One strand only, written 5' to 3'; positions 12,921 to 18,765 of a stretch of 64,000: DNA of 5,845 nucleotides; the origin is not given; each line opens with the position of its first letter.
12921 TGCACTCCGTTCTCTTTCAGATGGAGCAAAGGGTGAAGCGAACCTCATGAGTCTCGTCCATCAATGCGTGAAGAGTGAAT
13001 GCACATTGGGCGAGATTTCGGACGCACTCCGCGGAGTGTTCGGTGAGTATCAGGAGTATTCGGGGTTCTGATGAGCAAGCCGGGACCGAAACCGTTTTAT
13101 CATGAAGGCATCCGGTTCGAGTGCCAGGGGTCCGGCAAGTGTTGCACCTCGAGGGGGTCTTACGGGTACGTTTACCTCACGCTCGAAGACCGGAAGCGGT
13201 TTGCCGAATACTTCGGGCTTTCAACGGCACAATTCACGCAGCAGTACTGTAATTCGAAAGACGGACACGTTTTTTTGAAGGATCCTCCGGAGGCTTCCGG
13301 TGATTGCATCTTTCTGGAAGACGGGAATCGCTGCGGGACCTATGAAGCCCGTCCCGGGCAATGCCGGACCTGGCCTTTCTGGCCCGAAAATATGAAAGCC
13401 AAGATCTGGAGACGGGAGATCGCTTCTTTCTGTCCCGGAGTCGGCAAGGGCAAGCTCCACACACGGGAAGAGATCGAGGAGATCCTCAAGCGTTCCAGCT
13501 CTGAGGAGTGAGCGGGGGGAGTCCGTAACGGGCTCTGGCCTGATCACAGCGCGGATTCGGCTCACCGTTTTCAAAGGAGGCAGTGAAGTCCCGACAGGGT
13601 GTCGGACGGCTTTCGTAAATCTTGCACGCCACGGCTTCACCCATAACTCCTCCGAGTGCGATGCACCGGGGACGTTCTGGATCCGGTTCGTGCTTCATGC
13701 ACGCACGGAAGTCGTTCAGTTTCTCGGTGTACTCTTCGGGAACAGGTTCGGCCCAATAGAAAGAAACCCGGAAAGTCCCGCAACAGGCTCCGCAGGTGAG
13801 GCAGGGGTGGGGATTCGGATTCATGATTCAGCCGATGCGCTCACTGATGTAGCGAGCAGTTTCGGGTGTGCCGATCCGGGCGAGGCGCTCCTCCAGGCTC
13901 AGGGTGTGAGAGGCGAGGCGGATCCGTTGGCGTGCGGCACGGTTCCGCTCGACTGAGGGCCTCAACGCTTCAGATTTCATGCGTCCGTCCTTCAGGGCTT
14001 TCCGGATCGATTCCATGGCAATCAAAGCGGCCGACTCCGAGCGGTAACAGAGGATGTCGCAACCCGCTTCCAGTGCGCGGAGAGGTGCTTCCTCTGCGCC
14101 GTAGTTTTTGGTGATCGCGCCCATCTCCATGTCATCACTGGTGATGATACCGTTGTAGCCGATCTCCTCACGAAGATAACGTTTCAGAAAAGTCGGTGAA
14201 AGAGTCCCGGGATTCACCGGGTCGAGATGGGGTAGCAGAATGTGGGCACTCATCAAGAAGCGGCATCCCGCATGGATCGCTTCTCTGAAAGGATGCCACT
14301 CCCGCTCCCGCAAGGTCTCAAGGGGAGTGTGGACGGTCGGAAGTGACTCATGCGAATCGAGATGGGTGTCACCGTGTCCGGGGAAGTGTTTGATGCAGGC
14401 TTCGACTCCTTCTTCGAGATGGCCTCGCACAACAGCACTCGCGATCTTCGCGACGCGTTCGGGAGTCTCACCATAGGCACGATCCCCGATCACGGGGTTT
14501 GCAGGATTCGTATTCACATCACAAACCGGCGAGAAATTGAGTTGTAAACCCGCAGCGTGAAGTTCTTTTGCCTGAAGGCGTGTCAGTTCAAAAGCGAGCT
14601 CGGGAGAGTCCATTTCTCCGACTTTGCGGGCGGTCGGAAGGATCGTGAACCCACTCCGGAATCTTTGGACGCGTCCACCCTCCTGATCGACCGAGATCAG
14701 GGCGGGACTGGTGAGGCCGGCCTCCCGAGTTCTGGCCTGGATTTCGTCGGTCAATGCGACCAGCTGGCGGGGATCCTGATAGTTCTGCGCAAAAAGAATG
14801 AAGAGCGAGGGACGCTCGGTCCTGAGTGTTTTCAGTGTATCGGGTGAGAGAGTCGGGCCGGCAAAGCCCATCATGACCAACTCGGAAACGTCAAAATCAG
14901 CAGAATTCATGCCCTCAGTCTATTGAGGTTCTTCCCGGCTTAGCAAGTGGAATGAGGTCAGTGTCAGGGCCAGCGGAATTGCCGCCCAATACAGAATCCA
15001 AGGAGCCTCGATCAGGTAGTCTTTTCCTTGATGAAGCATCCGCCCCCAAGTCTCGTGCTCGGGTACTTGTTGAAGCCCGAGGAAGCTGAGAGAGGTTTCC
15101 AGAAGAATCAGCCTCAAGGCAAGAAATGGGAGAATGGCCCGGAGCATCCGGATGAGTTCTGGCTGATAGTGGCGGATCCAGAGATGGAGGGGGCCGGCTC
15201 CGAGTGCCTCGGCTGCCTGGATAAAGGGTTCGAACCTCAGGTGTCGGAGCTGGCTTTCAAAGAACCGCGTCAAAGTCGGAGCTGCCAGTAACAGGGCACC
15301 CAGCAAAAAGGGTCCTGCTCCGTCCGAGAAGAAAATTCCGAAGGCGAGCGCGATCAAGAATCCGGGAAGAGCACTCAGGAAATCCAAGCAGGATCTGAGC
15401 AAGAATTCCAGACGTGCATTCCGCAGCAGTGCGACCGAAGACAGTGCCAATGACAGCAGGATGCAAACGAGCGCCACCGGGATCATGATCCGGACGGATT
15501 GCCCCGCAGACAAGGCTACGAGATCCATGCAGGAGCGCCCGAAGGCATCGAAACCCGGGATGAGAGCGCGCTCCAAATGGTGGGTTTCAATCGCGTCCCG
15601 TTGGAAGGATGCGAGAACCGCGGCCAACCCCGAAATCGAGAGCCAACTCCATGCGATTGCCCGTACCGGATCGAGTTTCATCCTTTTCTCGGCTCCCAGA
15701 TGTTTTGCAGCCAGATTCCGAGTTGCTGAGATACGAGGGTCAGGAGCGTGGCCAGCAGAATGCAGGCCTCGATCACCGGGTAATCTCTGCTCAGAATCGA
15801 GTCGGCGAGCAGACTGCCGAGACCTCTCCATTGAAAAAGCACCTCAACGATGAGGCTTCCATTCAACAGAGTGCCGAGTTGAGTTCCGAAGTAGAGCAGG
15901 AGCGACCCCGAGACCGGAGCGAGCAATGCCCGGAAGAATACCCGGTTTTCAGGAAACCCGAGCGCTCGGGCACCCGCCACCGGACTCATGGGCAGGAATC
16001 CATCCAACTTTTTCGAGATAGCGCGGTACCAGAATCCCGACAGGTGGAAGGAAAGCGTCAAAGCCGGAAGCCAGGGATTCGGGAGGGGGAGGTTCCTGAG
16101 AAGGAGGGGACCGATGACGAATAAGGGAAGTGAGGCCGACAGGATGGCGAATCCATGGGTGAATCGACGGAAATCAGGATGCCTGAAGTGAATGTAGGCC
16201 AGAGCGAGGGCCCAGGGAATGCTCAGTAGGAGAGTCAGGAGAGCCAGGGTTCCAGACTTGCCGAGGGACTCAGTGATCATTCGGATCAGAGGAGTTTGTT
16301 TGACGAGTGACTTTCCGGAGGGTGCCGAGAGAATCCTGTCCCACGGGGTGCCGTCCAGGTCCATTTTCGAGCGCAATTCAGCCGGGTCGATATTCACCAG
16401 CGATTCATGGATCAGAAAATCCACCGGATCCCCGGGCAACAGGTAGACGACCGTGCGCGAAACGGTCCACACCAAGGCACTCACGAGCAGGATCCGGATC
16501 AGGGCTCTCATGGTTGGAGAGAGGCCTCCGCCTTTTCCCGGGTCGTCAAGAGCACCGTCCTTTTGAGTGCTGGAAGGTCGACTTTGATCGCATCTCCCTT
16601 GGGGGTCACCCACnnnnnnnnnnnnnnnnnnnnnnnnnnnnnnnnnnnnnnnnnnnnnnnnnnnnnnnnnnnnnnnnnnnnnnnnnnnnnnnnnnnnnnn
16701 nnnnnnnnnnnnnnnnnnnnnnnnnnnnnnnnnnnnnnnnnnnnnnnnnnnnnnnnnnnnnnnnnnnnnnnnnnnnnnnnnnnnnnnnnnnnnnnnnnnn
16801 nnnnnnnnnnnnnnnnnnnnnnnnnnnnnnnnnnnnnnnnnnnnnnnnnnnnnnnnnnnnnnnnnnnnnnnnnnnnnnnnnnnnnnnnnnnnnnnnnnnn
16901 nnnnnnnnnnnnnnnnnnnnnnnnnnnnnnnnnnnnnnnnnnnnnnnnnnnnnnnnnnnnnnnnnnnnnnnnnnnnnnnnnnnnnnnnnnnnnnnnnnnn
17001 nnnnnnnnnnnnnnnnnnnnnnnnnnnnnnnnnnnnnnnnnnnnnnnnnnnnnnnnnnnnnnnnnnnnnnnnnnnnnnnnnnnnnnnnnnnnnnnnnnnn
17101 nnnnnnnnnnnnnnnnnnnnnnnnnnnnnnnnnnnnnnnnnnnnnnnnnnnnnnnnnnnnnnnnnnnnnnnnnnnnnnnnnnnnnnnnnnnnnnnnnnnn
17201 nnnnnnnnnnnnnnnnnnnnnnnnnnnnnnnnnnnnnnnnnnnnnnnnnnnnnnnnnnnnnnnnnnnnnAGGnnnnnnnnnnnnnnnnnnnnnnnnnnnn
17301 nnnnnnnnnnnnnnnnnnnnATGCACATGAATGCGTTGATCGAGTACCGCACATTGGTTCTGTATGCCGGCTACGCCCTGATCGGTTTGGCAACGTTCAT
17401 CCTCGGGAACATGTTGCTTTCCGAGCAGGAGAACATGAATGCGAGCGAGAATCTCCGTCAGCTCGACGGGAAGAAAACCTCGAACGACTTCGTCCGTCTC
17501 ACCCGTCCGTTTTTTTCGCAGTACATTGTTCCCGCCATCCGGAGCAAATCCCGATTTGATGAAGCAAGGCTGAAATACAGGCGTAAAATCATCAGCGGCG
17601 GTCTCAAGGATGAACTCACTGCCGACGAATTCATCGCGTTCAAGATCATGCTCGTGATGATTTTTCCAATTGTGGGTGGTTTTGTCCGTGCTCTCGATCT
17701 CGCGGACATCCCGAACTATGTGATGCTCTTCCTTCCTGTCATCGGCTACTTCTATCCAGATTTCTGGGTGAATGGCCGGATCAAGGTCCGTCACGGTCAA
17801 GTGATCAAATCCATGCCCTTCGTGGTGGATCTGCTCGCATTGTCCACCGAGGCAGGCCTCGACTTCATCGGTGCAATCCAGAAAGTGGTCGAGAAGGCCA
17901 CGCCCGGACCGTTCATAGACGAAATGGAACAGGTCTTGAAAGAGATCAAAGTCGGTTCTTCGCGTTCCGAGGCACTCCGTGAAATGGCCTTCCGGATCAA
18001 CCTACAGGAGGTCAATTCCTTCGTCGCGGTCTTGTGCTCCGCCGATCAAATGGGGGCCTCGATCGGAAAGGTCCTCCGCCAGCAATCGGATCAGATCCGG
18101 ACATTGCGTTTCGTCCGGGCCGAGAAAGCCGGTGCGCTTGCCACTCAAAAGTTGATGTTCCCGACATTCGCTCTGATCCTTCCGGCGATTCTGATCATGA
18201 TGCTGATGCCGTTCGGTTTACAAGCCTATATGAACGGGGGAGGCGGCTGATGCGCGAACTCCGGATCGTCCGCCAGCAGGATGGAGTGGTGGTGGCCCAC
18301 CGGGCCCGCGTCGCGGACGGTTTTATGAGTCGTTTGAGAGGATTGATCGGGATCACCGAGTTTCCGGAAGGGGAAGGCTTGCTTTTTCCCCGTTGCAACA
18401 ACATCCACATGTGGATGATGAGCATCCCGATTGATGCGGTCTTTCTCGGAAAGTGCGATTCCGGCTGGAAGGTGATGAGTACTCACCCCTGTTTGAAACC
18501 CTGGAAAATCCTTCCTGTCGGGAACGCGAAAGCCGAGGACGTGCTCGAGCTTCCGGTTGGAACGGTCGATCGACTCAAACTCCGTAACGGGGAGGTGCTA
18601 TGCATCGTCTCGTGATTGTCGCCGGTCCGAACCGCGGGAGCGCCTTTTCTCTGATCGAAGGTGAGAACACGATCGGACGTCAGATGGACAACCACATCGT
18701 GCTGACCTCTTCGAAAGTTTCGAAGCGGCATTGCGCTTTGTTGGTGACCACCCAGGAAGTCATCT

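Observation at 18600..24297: Three FHA-domain membrane proteins (four FHA domains) plus a PP2C phosphatase embedded in the Tad locus, with no Ser/Thr kinase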

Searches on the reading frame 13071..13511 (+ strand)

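Call 76: search_protein_families(library=pfam, proteins=[window:13071-13511:+], max_evalue=0.01)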
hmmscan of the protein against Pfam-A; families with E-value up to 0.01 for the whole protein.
window:13071-13511:+ (146 aa): 1 family
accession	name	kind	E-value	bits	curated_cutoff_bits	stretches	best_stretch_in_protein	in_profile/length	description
PF03692.20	CxxCxxCC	-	9.8e-10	39.4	23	1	17-109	1-75/85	Putative zinc- or iron-chelating domain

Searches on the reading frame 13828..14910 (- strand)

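Call 6: search_protein_families(library=pfam, proteins=[window:13828-14910:-], max_evalue=0.01)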
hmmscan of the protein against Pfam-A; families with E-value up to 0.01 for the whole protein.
window:13828-14910:- (360 aa): 1 family
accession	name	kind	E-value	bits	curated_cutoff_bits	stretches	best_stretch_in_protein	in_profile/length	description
PF00933.27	Glyco_hydro_3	-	6.8e-77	259.4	27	1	32-322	27-312/316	Glycosyl hydrolase family 3 N terminal domain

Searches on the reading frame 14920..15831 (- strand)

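Call 6: search_protein_families(library=pfam, proteins=[window:14920-15831:-], max_evalue=0.01)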
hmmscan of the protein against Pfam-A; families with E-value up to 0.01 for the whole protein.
window:14920-15831:- (303 aa): 1 family
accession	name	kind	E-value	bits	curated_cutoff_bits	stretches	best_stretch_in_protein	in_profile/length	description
PF00528.27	BPD_transp_1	-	2.6e-13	50.6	26.4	1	133-294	8-171/184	Binding-protein-dependent transport system inner membrane component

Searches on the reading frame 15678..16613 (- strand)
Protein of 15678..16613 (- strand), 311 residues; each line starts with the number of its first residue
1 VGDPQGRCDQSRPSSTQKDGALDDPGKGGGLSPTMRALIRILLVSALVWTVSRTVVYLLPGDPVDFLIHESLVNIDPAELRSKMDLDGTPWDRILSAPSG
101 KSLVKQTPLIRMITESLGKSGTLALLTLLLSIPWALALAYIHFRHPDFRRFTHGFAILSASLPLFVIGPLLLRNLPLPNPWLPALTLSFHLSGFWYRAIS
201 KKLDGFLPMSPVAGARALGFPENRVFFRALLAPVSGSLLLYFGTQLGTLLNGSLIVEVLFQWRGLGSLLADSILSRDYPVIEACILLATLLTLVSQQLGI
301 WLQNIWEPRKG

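Call 6: search_protein_families(library=pfam, proteins=[window:15678-16613:-], max_evalue=0.01)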
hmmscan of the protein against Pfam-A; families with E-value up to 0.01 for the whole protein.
window:15678-16613:- (311 aa): 1 family
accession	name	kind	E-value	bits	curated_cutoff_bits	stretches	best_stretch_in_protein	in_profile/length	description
PF00528.27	BPD_transp_1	-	6.7e-21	75.3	26.4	1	132-309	2-181/184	Binding-protein-dependent transport system inner membrane component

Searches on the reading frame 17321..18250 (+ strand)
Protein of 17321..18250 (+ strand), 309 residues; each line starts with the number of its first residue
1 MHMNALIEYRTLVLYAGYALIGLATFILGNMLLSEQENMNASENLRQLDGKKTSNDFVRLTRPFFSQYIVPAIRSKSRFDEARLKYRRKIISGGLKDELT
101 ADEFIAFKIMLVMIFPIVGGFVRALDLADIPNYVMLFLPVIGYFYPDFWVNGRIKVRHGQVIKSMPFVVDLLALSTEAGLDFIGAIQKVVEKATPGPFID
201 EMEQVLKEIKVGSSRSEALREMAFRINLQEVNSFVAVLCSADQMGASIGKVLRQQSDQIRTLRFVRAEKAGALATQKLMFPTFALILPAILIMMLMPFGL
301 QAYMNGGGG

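Call 5: search_protein_families(library=pfam, proteins=[window:17321-18250:+], max_evalue=0.01)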
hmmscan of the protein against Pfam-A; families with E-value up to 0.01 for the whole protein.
window:17321-18250:+ (309 aa): 1 family
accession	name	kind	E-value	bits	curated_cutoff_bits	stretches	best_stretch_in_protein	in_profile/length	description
PF00482.28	T2SSF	-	4.7e-16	59.3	25.2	1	170-295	3-124/125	Type II secretion system (T2SS), protein F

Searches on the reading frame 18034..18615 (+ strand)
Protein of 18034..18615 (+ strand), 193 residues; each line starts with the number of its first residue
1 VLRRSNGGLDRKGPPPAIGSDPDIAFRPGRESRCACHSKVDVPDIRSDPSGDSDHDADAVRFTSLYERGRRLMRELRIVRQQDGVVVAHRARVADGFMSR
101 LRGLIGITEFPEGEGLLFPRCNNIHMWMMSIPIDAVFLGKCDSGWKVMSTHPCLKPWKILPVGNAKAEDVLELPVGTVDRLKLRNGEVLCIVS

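Call 5: search_protein_families(library=pfam, proteins=[window:18034-18615:+], max_evalue=0.01)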
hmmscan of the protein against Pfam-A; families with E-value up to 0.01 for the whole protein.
window:18034-18615:+ (193 aa): 1 family
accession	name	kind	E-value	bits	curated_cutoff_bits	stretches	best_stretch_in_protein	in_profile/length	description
PF02643.20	DUF192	-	6e-14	52.4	27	1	90-189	2-94/96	Uncharacterized ACR, COG1430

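Call 12: search_protein_families(library=ncbifam, proteins=[window:18034-18615:+], max_evalue=0.1)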
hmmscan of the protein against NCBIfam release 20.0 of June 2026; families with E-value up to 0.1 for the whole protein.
window:18034-18615:+ (193 aa): 2 families
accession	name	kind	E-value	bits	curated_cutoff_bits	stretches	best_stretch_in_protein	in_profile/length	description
NF002996.0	PRK03760.1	equivalog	4.9e-10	39.4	146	1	78-188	4-113/121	hypothetical protein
NF010871.0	PRK14278.1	equivalog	0.023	13.6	502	1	24-103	294-373/378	molecular chaperone DnaJ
